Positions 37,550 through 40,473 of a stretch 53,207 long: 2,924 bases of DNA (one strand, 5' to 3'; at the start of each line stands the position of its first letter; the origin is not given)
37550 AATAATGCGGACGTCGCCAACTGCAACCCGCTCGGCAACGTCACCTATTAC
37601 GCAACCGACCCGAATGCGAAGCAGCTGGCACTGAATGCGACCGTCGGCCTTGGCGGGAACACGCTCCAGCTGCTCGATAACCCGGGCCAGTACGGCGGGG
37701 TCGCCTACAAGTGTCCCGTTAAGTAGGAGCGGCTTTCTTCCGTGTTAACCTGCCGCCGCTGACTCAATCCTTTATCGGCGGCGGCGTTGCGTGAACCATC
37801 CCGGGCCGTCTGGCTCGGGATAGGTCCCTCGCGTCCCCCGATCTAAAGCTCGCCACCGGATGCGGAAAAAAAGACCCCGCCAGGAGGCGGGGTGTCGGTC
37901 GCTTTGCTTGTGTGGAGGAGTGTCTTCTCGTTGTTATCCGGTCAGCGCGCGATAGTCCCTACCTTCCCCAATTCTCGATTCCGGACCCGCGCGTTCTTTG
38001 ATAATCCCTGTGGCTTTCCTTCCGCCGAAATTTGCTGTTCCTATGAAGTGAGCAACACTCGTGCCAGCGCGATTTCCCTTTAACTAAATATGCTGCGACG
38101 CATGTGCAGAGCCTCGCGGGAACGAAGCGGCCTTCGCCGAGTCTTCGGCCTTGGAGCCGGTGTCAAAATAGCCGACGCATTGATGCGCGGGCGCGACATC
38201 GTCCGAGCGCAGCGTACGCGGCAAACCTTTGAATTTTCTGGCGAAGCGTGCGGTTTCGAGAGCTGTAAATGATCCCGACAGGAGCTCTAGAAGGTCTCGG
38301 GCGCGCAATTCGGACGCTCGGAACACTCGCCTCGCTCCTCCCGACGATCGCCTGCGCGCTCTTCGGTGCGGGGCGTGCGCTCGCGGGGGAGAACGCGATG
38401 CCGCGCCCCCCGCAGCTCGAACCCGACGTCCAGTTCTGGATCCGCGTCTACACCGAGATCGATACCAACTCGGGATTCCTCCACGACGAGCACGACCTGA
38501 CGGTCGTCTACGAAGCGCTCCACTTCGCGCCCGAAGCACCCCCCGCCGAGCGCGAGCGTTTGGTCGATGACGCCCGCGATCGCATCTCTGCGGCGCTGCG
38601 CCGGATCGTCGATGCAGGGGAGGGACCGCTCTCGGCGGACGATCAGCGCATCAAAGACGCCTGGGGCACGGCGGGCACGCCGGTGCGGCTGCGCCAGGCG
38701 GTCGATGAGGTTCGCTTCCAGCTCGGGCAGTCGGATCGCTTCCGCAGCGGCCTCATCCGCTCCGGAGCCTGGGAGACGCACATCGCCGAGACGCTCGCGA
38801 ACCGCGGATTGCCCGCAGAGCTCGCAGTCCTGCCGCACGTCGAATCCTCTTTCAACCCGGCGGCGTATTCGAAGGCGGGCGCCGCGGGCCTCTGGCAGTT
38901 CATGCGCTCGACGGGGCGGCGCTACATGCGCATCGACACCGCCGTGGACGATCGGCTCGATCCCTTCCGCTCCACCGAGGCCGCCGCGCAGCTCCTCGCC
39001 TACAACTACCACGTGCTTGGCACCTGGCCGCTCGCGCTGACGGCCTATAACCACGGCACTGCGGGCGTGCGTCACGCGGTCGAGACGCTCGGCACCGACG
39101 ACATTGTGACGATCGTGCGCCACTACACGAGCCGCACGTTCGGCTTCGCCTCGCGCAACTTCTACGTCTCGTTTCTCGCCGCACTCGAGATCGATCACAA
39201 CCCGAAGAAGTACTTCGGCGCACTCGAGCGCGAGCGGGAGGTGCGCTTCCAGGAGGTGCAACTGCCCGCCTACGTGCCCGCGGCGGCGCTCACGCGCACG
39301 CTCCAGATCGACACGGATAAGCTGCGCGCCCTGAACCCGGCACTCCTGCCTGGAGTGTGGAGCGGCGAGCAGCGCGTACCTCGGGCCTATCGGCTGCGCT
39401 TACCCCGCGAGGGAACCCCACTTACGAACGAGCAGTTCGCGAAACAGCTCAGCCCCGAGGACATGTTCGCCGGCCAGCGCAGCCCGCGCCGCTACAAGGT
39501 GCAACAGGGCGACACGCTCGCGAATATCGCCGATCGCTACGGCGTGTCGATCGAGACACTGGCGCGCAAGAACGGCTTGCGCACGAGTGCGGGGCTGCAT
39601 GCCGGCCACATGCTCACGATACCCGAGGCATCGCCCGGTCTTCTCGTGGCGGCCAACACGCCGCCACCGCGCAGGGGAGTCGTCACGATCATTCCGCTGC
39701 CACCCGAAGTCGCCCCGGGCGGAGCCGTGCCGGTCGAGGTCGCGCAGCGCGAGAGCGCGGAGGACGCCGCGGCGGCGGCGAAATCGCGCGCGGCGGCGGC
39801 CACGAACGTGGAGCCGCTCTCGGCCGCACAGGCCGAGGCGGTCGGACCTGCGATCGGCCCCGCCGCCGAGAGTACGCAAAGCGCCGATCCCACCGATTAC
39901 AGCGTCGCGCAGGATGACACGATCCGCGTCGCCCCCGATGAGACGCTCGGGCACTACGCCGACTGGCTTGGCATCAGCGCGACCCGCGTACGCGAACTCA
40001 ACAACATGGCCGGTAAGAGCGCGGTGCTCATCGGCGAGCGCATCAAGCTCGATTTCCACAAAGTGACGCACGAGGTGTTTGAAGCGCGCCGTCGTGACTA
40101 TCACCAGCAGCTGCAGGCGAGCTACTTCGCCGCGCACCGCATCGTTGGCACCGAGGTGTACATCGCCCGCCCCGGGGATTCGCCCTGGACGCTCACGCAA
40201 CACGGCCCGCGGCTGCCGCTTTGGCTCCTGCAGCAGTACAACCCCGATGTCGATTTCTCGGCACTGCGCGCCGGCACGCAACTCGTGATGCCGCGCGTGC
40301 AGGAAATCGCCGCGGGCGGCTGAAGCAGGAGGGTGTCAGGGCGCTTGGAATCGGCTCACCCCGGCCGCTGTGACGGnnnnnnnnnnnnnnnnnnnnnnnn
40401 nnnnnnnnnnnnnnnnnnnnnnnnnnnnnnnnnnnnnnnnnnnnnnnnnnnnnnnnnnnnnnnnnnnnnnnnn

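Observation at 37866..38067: Exact sigma-54 promoter match feeding an orphan terminator: candidate GGA-rich regulatory RNA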

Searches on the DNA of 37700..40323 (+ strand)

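Call 4: search_rna_families(source=window, start=37700, end=38300, threshold=evalue, max_evalue=10, show_alignments=3)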
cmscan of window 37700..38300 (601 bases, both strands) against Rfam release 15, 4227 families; matches with E-value up to 10: 6.
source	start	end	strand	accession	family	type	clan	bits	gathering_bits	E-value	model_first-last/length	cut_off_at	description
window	37866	37970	-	RF01772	rnk_pseudo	Cis-reg; leader;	-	18.6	55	1.3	1-108/108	no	Pseudomonas rnk leader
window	37867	37925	+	RF02628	Hrs1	Gene; sRNA;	-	15.8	56.4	2.3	1-74/74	no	Hfq-regulated sRNA 1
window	37831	37921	-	RF03089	cold-seep-1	Gene; sRNA;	-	13.6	125.8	7.6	1-152/152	no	cold-seep-1 RNA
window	37866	37919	-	RF02837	anti-hemB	Gene; sRNA;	-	13.4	49.5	2.4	1-81/81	no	Burkholderia RNA 7 (anti-hemB)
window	37861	37893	-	RF02996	int-alpA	Gene; sRNA;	-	13.2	35.8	6.9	1-71/71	no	int-alpA RNA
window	37874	37893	+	RF00624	P9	Gene;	-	12.3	43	7.8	52-72/74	no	Pseudomonas sRNA P9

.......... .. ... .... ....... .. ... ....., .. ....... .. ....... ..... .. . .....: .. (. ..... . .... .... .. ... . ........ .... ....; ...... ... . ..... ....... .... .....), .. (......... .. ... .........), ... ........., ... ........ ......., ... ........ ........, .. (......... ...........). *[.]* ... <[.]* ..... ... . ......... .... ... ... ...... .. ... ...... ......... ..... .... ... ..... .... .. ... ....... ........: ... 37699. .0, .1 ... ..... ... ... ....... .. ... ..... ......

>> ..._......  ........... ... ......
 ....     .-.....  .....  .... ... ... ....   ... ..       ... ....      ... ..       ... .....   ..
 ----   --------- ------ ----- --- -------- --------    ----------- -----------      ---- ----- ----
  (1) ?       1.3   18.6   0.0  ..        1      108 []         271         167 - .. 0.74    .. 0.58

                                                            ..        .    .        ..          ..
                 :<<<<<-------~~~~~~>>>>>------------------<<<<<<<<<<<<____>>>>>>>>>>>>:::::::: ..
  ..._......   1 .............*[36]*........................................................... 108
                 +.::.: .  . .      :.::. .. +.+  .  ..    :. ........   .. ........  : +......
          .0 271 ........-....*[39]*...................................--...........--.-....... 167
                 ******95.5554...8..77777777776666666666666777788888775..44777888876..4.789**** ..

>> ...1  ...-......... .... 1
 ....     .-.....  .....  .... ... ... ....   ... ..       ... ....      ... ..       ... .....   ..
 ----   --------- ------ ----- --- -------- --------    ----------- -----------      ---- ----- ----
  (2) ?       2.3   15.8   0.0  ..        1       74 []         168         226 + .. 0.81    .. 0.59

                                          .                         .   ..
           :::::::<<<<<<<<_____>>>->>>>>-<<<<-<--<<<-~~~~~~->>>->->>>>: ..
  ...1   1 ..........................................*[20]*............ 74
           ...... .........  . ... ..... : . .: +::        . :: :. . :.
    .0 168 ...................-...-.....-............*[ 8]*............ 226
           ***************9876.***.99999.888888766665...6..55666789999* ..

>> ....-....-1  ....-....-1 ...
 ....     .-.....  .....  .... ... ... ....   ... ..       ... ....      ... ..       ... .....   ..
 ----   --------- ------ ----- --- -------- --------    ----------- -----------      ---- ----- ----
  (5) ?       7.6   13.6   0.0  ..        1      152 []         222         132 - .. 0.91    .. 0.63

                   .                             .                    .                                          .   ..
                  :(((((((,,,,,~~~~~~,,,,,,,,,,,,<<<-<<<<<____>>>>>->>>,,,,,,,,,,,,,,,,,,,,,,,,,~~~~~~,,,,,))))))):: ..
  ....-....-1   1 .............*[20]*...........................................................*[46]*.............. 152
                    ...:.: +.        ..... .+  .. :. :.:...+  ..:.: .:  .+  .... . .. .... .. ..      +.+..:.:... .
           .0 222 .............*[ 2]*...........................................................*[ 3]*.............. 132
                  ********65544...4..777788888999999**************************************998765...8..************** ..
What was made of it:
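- On Qrr, GlmY/GlmZ, NrsZ, CrcZ (known sigma-54 sRNA families): The best Rfam hits in 37700..38300 are chance terminator matches (E>=1.3; call 4).
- Closest known: Sigma-54-dependent sRNAs: Qrr1-5. Different: There is no sequence or structure similarity: none of these Rfam models matches, even at E<=10 (call 4).
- No Csr/Rsm model matches at E<=10 (call 4). The CrcZ Rfam model does not match (call 4).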

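Call 48: search_with_rna_model(model_id=R1, sources=[L158, L161, L164, L026, L034, L035, L020, L021, L023, L024, L025, L027, L054, L070, L071, L003], max_evalue=1, show_alignments=3)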
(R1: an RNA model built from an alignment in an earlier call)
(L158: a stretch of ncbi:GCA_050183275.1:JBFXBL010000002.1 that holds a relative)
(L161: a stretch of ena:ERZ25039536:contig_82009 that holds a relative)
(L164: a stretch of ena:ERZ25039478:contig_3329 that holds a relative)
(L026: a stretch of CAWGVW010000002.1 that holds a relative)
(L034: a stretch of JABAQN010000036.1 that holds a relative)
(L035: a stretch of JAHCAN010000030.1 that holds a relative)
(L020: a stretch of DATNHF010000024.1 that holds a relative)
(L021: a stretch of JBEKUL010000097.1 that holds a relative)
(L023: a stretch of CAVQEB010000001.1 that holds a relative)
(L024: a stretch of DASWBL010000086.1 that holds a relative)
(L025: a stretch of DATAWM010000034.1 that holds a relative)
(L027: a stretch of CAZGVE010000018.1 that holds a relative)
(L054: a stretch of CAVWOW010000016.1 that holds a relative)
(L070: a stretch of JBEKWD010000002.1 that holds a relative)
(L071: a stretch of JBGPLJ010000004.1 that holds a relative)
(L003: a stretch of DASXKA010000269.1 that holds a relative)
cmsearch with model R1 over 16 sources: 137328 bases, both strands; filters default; matches with E-value up to 1: 6.
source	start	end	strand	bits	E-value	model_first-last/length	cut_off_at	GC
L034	2882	2990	-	49.2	8.7e-11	1-176/176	no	0.67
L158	3725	3825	+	44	1.8e-09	1-176/176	no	0.64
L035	2907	3111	-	43.2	2.8e-09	1-176/176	no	0.66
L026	3397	3524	-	22.9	0.00039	1-176/176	no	0.55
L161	3738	3886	+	17.6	0.0083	1-176/176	no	0.51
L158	3793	3877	-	12.3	0.18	1-176/176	no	0.64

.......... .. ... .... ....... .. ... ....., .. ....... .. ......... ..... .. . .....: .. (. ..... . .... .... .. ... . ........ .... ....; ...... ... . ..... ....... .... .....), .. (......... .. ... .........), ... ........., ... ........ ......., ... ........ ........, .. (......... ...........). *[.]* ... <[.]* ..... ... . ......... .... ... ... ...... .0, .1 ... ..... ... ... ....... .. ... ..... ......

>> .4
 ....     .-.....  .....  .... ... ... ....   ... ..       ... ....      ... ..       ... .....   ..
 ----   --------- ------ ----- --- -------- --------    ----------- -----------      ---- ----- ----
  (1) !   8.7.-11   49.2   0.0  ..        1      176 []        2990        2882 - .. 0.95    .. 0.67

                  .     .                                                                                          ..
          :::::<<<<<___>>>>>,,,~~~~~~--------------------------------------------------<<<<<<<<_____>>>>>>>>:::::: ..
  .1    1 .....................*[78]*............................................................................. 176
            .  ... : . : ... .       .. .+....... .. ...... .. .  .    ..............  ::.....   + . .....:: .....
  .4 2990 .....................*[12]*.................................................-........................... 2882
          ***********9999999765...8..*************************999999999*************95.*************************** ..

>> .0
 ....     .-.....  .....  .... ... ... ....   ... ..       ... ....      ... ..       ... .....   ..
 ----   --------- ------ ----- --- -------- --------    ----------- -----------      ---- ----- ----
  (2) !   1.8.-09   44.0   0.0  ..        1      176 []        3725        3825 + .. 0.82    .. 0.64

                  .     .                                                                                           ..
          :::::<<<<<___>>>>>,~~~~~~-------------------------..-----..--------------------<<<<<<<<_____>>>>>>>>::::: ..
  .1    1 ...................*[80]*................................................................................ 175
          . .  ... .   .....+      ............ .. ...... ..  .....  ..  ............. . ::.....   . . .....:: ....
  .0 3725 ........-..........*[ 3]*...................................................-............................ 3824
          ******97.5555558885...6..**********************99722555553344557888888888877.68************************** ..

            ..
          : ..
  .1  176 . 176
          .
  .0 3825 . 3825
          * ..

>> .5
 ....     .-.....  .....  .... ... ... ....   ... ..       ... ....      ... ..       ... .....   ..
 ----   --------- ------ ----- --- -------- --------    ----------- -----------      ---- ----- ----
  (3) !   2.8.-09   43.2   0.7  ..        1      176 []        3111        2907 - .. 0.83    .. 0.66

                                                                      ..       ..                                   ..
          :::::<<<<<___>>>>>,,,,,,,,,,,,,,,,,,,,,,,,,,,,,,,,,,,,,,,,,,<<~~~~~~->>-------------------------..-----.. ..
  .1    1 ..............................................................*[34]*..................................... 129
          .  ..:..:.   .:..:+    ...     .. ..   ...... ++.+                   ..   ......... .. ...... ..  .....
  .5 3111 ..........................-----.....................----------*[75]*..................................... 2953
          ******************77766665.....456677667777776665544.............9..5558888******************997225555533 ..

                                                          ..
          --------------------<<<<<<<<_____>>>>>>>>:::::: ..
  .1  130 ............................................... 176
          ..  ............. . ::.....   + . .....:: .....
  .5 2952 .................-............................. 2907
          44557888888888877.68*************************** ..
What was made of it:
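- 37894..37939 (-): Highly conserved, mostly unpaired block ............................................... It holds an A-rich (ARN-like) tract, then the CU-rich anti-Shine-Dalgarno-like CUCCUCC (37920..37914), then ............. The block is also found as the 3'UTR of PEP-CTERM genes in L034, L035 and L158 (call 48).
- Closest known: 3'UTR-derived sRNAs such as CpxQ, SroC, DapZ and MicL. Same: In L034, L035 and L158 the conserved block is literally the 3'UTR of the PEP-CTERM mRNA (call 48).
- L034, L035 and L158 carry the sRNA's conserved block in their 3'UTR, at 43-49 bits (call 48).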

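Call 55: search_rna_families(sources=[L011, L019, L161, L026, L034, L164], threshold=gathering)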
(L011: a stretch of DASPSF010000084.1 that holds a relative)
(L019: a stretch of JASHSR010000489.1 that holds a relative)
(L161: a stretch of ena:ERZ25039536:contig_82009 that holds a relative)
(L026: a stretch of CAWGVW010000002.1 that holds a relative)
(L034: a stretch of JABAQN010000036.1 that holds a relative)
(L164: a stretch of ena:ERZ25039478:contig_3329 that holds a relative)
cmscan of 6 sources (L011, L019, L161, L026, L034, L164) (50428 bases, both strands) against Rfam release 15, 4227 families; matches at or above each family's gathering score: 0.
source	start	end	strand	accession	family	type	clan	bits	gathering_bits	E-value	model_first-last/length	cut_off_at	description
